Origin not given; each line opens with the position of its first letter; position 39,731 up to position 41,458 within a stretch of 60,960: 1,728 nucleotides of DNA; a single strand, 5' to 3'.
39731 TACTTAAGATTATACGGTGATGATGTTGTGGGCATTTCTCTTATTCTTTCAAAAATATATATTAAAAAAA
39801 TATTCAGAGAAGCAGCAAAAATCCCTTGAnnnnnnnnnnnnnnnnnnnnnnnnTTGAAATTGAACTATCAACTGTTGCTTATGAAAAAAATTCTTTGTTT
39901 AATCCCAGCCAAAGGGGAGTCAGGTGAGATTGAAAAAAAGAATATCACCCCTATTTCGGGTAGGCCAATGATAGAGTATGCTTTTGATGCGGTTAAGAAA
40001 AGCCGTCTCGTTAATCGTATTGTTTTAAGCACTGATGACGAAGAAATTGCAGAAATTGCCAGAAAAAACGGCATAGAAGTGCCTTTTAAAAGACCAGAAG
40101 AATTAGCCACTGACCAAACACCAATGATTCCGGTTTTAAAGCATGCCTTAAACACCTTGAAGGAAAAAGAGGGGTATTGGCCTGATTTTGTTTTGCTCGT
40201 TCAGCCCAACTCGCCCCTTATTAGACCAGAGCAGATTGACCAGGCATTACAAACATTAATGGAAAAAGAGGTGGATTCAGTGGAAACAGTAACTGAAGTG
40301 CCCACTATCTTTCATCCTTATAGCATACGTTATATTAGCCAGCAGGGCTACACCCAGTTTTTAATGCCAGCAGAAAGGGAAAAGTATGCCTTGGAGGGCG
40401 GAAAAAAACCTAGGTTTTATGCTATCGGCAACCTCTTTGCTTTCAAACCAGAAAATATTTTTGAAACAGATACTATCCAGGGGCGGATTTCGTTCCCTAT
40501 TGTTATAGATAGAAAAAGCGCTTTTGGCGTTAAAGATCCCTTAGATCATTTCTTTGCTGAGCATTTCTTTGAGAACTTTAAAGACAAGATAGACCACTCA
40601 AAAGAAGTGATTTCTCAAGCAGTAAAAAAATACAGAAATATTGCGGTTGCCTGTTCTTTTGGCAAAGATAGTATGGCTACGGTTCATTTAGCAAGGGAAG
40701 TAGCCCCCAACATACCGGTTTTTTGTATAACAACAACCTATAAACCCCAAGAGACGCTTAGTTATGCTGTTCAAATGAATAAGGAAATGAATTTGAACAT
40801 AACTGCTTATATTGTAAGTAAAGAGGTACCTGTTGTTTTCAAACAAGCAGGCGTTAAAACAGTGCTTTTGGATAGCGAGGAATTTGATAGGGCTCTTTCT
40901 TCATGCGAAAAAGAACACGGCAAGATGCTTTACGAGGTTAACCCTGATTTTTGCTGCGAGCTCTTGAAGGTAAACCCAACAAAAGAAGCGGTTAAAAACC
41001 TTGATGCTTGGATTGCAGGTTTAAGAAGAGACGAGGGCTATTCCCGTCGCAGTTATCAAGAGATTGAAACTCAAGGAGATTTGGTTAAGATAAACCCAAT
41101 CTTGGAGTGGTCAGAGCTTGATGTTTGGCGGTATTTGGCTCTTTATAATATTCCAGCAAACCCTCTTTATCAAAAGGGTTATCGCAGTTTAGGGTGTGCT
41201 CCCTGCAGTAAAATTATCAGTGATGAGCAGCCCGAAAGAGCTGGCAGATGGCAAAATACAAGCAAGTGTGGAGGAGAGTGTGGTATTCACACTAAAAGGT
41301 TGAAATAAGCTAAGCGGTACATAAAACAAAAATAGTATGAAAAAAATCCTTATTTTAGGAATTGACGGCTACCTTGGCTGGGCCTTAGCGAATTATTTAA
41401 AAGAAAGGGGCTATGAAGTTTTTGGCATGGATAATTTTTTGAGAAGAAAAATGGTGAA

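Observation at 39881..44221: NeuA-like cytidylyltransferase domain fused to an APS reductase, with an unfused near-twin 2 kb downstream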

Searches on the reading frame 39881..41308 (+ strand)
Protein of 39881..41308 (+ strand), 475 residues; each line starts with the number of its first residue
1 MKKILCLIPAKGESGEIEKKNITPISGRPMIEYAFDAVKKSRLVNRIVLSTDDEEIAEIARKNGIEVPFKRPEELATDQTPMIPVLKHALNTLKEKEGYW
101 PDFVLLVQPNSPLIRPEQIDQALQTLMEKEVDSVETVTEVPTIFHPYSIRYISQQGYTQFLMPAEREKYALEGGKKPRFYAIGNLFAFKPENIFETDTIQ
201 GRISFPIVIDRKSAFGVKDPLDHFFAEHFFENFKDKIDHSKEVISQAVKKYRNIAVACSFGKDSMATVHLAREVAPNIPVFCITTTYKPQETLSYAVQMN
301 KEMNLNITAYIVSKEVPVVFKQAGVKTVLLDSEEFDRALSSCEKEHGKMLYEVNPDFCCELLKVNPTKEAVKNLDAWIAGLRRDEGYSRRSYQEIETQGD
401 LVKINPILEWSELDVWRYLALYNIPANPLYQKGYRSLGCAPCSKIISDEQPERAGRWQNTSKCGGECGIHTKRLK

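Call 3: search_protein_families(library=pfam, proteins=[window:39881-41308:+], max_evalue=0.01)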
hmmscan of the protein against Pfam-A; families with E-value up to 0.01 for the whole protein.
window:39881-41308:+ (475 aa): 3 families
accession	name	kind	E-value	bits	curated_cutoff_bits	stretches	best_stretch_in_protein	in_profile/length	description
PF01507.26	PAPS_reduct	-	1.4e-43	149.4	22.5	1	253-444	1-174/175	Phosphoadenosine phosphosulfate reductase domain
PF02348.25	CTP_transf_3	-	5.9e-23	82.2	22.6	1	6-138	2-126/217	Cytidylyltransferase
PF12804.13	NTP_transf_3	-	0.00042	21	27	1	19-130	15-115/160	MobA-like NTP transferase domain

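Call 5: search_protein_families(library=ncbifam, proteins=[window:39881-41308:+], max_evalue=0.001)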
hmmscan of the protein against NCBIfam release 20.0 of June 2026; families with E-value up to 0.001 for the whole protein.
window:39881-41308:+ (475 aa): 23 families
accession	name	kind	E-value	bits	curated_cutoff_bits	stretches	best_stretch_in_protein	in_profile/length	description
NF002537.0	PRK02090.1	equivalog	3.3e-55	187.4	154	2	345-473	111-241/244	phosphoadenylyl-sulfate reductase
TIGR00434.1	cysH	subfamily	5.5e-45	153.9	165.1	1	241-470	2-213/214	phosophoadenylyl-sulfate reductase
TIGR02055.1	APS_reductase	subfamily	2.4e-41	141.7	235.3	1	337-469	57-194/194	adenylylsulfate reductase, thioredoxin dependent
TIGR03584.1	PseF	equivalog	1.4e-36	126.3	205.7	1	5-230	1-220/222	pseudaminic acid cytidylyltransferase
TIGR02057.1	PAPS_reductase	equivalog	2.4e-35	122.5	254.2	1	237-470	11-224/224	phosphoadenosine phosphosulfate reductase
TIGR00424.1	APS_reduc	equivalog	5.4e-24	84.6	553.2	1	230-474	91-327/464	5'-adenylylsulfate reductase, thioredoxin-independent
NF006327.0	PRK08557.1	equivalog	4.6e-19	68.5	366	1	231-448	157-360/415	hypothetical protein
NF003587.0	PRK05253.1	subfamily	1e-16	61.1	195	2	240-389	16-143/301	sulfate adenylyltransferase subunit CysD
NF003952.0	PRK05450.1-5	subfamily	2.3e-16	59.7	193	1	3-137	2-127/250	3-deoxy-manno-octulosonate cytidylyltransferase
NF010367.0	PRK13795.1-2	equivalog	3.8e-16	58.6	456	2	357-442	323-415/584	hypothetical protein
NF006351.0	PRK08576.1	equivalog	2e-14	53.1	290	2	359-445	314-404/436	hypothetical protein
NF010368.0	PRK13795.1-3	equivalog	1.5e-13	49.9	588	1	354-443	325-421/635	hypothetical protein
NF009905.0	PRK13368.1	subfamily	1.6e-13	50.6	255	1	3-137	2-125/243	3-deoxy-manno-octulosonate cytidylyltransferase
NF003948.0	PRK05450.1-1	equivalog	4.4e-13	49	281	1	2-140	4-134/248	3-deoxy-manno-octulosonate cytidylyltransferase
NF010366.0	PRK13795.1-1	equivalog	8.1e-13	47.4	745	1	357-448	349-449/667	hypothetical protein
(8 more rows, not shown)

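Call 11: find_homologous_proteins(query=window:39881-41308:+, max_evalue=0.00001)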
Query window:39881-41308:+ (475 aa): 217 proteins with E <= 0.00001 among 5941 candidates; the best 120 are listed.
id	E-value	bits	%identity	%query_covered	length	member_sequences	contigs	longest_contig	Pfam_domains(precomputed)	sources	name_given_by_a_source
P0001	6.3e-256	867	77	100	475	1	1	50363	PF01507.26,PF02348.26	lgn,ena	-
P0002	6.3e-254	861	76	100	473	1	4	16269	PF01507.26,PF02348.26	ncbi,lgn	ncbi:MAG: phosphoadenylyl-sulfate reductase [Candidatus Paceibacterales bacterium]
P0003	1.7e-237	807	71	100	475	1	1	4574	PF01507.26,PF02348.26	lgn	-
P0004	3.4e-89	318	56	55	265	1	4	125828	PF01507.26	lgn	-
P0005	7.7e-87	310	58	53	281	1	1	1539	PF01507.26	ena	-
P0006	3.1e-86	308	58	51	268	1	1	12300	PF06009.20,PF01507.26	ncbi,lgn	-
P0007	1.0e-84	303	57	51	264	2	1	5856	PF01507.26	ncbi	-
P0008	1.6e-84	302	56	51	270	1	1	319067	PF01507.26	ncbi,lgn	-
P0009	2.1e-84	302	58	51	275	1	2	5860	PF01507.26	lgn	-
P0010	3.1e-84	301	53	52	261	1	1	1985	PF01507.26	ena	-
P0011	3.8e-84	301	55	51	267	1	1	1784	PF01507.26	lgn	-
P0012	5.8e-84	301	55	51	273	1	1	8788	PF01507.26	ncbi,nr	ncbi:MAG: phosphoadenosine phosphosulfate reductase family protein [Chloroflexi bacterium]|nr:phosph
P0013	1.1e-83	300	58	51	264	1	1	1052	PF01507.26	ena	-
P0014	4.1e-83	298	55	52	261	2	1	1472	PF01507.26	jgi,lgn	-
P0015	2.6e-82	295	57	51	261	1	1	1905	PF01507.26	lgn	-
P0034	7.3e-63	231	46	51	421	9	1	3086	PF01507.26,PF00132.31,PF25087.2,PF25084.2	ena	-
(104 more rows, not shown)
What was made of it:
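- The CysH half is 53-58% identical to ordinary stand-alone CysH proteins (call 11). NCBI annotates P0002 simply as phosphoadenylyl-sulfate reductase (call 11).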

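Call 13: find_encoding_contigs(protein=P0001, flank=10000, max_places=3)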
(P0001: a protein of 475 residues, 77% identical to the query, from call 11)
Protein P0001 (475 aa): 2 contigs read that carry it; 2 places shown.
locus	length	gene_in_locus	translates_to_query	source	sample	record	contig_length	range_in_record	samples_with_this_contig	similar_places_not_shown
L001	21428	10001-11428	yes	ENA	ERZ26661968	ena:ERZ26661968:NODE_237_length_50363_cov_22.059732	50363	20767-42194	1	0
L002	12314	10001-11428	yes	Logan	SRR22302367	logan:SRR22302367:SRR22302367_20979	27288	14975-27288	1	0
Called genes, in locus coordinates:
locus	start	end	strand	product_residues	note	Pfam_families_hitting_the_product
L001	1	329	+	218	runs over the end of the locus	PF13489:Methyltransf_23, PF05219:DREV (weak), PF07021:MetW, PF13847:Methyltransf_31, PF08241:Methyltransf_11, PF08242:Methyltransf_12, PF13649:Methyltransf_25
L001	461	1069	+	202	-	PF13489:Methyltransf_23 (weak), PF08241:Methyltransf_11, PF08242:Methyltransf_12 (faint), PF13649:Methyltransf_25, PF13847:Methyltransf_31 (weak)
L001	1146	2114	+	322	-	PF01370:Epimerase, PF04321:RmlD_sub_bind, PF07993:NAD_binding_4, PF16363:GDP_Man_Dehyd, PF01073:3Beta_HSD, PF02719:Polysacc_synt_2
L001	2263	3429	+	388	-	PF13439:Glyco_transf_4 (weak), PF00534:Glycos_transf_1, PF13692:Glyco_trans_1_4, PF13524:Glyco_trans_1_2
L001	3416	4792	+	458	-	-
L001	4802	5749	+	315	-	PF08003:Methyltransf_9, PF13489:Methyltransf_23, PF08241:Methyltransf_11, PF08242:Methyltransf_12, PF13649:Methyltransf_25, PF13847:Methyltransf_31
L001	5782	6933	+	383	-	PF02350:Epimerase_2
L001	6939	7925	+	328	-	PF00389:2-Hacid_dh, PF02826:2-Hacid_dh_C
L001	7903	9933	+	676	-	PF02310:B12-binding, PF04055:Radical_SAM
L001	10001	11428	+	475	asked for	PF02348:CTP_transf_3, PF01507:PAPS_reduct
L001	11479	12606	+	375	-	PF01370:Epimerase, PF16363:GDP_Man_Dehyd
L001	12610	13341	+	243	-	PF02348:CTP_transf_3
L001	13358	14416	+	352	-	PF03102:NeuB, PF08666:SAF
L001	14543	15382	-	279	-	PF00763:THF_DHG_CYH, PF02882:THF_DHG_CYH_C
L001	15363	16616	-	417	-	PF00464:SHMT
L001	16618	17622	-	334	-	PF01522:Polysacc_deac_1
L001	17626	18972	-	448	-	PF01812:5-FTHF_cyc-lig, PF00551:Formyl_trans_N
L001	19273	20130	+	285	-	PF05050:Methyltransf_21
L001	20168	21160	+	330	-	PF13489:Methyltransf_23, PF07021:MetW (weak), PF13847:Methyltransf_31, PF08241:Methyltransf_11, PF08242:Methyltransf_12, PF13649:Methyltransf_25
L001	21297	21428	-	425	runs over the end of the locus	PF01943:Polysacc_synt, PF13440:Polysacc_synt_3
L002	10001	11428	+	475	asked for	PF02348:CTP_transf_3, PF01507:PAPS_reduct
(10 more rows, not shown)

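Call 14: find_encoding_contigs(protein=P0002, flank=10000, max_places=4)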
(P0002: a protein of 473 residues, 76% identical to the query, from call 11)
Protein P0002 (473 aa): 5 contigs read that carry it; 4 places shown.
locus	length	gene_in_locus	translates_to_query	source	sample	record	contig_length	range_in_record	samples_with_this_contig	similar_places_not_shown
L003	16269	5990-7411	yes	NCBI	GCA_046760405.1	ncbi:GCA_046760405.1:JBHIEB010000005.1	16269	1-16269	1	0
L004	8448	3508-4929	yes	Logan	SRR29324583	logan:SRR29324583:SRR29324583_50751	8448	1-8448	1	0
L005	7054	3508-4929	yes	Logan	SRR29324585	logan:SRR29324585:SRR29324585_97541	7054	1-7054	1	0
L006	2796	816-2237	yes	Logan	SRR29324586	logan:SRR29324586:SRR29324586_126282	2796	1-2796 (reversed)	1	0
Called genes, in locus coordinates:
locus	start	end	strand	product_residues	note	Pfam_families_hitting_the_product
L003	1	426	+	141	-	PF00534:Glycos_transf_1, PF13524:Glyco_trans_1_2, PF13692:Glyco_trans_1_4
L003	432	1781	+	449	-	PF04464:Glyphos_transf (weak)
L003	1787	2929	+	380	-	PF02350:Epimerase_2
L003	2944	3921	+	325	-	PF00389:2-Hacid_dh, PF00670:AdoHcyase_NAD (faint), PF02826:2-Hacid_dh_C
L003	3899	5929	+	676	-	PF02310:B12-binding, PF04055:Radical_SAM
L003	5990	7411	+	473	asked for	PF02348:CTP_transf_3, PF01507:PAPS_reduct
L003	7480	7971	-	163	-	PF02698:DUF218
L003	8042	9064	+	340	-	PF13489:Methyltransf_23, PF07021:MetW, PF13847:Methyltransf_31, PF08241:Methyltransf_11, PF08242:Methyltransf_12, PF13649:Methyltransf_25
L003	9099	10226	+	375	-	PF01370:Epimerase, PF16363:GDP_Man_Dehyd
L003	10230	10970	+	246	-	PF02348:CTP_transf_3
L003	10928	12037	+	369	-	PF03102:NeuB, PF08666:SAF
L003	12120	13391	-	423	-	PF01943:Polysacc_synt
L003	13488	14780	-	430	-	PF03721:UDPG_MGDP_dh_N, PF00984:UDPG_MGDP_dh, PF03720:UDPG_MGDP_dh_C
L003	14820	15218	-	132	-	PF13366:PDDEXK_3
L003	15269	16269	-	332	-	PF02397:Bac_transf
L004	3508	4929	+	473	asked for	PF02348:CTP_transf_3, PF01507:PAPS_reduct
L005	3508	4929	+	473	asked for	PF02348:CTP_transf_3, PF01507:PAPS_reduct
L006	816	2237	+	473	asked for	PF02348:CTP_transf_3, PF01507:PAPS_reduct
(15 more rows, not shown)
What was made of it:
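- The fusion-SqdB-NeuA-NeuB and NeuC/rSAM synteny is kept in L001 and L003 (calls 13, 14).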

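Call 15: find_encoding_contigs(protein=P0003, flank=10000, max_places=3)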
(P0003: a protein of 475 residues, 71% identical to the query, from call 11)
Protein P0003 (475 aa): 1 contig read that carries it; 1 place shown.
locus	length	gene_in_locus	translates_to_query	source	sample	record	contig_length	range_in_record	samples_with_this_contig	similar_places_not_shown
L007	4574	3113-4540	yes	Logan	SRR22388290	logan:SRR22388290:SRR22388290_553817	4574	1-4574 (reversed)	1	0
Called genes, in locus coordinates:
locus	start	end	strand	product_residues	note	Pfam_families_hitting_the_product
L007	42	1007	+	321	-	PF00389:2-Hacid_dh (weak), PF02826:2-Hacid_dh_C, PF07991:KARI_N (weak)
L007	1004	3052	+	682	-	PF02310:B12-binding, PF04055:Radical_SAM (weak)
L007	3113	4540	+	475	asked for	PF02348:CTP_transf_3, PF01507:PAPS_reduct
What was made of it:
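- Its position next to rSAM and SqdB is conserved in L001 and L003 (calls 13-15).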

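Call 22: search_protein_families(library=ncbifam, proteins=[L001:5782-6933:+, L001:6939-7925:+, L001:11479-12606:+, L001:13358-14416:+, L001:3416-4792:+], max_evalue=0.00001)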
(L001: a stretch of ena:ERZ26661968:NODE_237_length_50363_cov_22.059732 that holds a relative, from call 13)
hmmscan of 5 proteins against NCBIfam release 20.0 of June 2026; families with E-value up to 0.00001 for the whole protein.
L001:5782-6933:+ (383 aa): 2 families
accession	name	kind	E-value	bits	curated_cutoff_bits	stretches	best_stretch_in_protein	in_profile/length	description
TIGR03568.1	NeuC_NnaA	equivalog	5.7e-116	387.4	235.9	1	6-367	1-365/365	UDP-N-acetylglucosamine 2-epimerase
TIGR00236.1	wecB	equivalog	6.1e-32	111.2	210.15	1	7-370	2-365/366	non-hydrolyzing UDP-N-acetylglucosamine 2-epimerase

L001:6939-7925:+ (328 aa): 22 families
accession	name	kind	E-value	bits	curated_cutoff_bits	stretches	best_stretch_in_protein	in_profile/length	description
TIGR01327.1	PGDH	equivalog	2.5e-61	208.1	454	1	32-318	26-299/525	phosphoglycerate dehydrogenase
NF009714.1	PRK13243.1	equivalog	3.6e-49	167.9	455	1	56-319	55-312/332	glyoxylate reductase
NF008759.0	PRK11790.1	equivalog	1.1e-45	156.1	404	1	28-322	32-319/410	phosphoglycerate dehydrogenase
NF005069.0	PRK06487.1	equivalog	7.8e-42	143.4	448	1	56-321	57-312/320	2-hydroxyacid dehydrogenase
NF006263.0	PRK08410.1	equivalog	2.5e-37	128.9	389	1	34-321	30-308/311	D-2-hydroxyacid dehydrogenase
NF000492.1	vanH_gen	exception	3.2e-37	128.3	540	1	69-318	67-306/312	D-lactate dehydrogenase VanH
NF005387.0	PRK06932.1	equivalog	8.8e-37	126.7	492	1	55-315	52-305/314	2-hydroxyacid dehydrogenase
NF005750.0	PRK07574.1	equivalog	3.2e-34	118.6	329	1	54-309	100-346/386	NAD-dependent formate dehydrogenase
NF000371.1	vanH_Agroup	exception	2.5e-31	109.1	700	1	70-319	73-312/322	VanH-A/VanH-Pt family D-lactate dehydrogenase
NF006374.0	PRK08605.1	subfamily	2.4e-29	102.4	356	1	44-306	43-308/332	D-lactate dehydrogenase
NF011938.0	PRK15409.1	equivalog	2.7e-28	98.9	492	1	51-311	49-300/324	glyoxylate/hydroxypyruvate reductase GhrB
NF005027.0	PRK06436.1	equivalog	1.3e-27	96.7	261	1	109-304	84-264/303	2-hydroxyacid dehydrogenase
NF000004.1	vanH-D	exception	3.6e-27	95.3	550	1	72-272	76-264/323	D-lactate dehydrogenase VanH-D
NF041369.1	Dhydh_Halo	equivalog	1.2e-26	93.7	400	1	109-321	91-296/305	D-2-hydroxyacid dehydrogenase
NF000128.1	vanH-Sc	exception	3.7e-26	92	650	1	128-318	142-329/337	D-lactate dehydrogenase VanH-Sc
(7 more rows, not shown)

L001:11479-12606:+ (375 aa): 7 families
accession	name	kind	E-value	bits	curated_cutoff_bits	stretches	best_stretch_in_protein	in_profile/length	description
NF041015.1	UDPsulfquin_syn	equivalog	6.8e-170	565.1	575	1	2-375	1-384/384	UDP-sulfoquinovose synthase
TIGR01181.1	dTDP_gluc_dehyt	equivalog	2.4e-12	46.6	365.1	1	60-143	51-131/321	dTDP-glucose 4,6-dehydratase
TIGR01179.1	galE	equivalog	1.5e-11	43.7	262.3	1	3-142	1-126/332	UDP-glucose 4-epimerase GalE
TIGR02622.1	CDP_4_6_dhtase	equivalog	2e-10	40.3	278.45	1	2-162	5-152/352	CDP-glucose 4,6-dehydratase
TIGR01472.1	gmd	equivalog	1.9e-08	33.9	415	1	2-132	1-123/342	GDP-mannose 4,6-dehydratase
TIGR04180.1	EDH_00030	hypoth_equivalog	7.1e-08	31.9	475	1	4-145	1-129/297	NAD-dependent 4,6-dehydratase LegB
NF007956.0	PRK10675.1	subfamily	6.9e-06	25.4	394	0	3-127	2-115/338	UDP-glucose 4-epimerase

L001:13358-14416:+ (352 aa): 5 families
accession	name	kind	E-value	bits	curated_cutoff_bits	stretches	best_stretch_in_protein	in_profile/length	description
TIGR03569.1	NeuB_NnaB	equivalog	1.9e-88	296.7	399.65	1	20-346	1-329/329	N-acetylneuraminate synthase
TIGR03586.1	PseI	equivalog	5.4e-64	216.4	340.25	1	20-345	2-326/327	pseudaminic acid synthase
NF006421.0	PRK08673.1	subfamily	1.5e-08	34.3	335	1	96-272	150-332/338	3-deoxy-7-phosphoheptulonate synthase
TIGR01361.1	DAHP_synth_Bsub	equivalog_domain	1.8e-07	30.8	267.75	1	127-267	110-258/260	3-deoxy-7-phosphoheptulonate synthase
NF009933.0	PRK13396.1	subfamily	3e-07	29.8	486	1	129-273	188-341/352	3-deoxy-7-phosphoheptulonate synthase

L001:3416-4792:+ (458 aa): 1 family
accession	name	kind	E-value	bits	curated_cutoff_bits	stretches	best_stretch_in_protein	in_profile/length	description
NF046086.1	BFO_1060_trans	domain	5e-16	58.8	200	1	277-457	209-363/365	BFO_1060 family glycosyltransferase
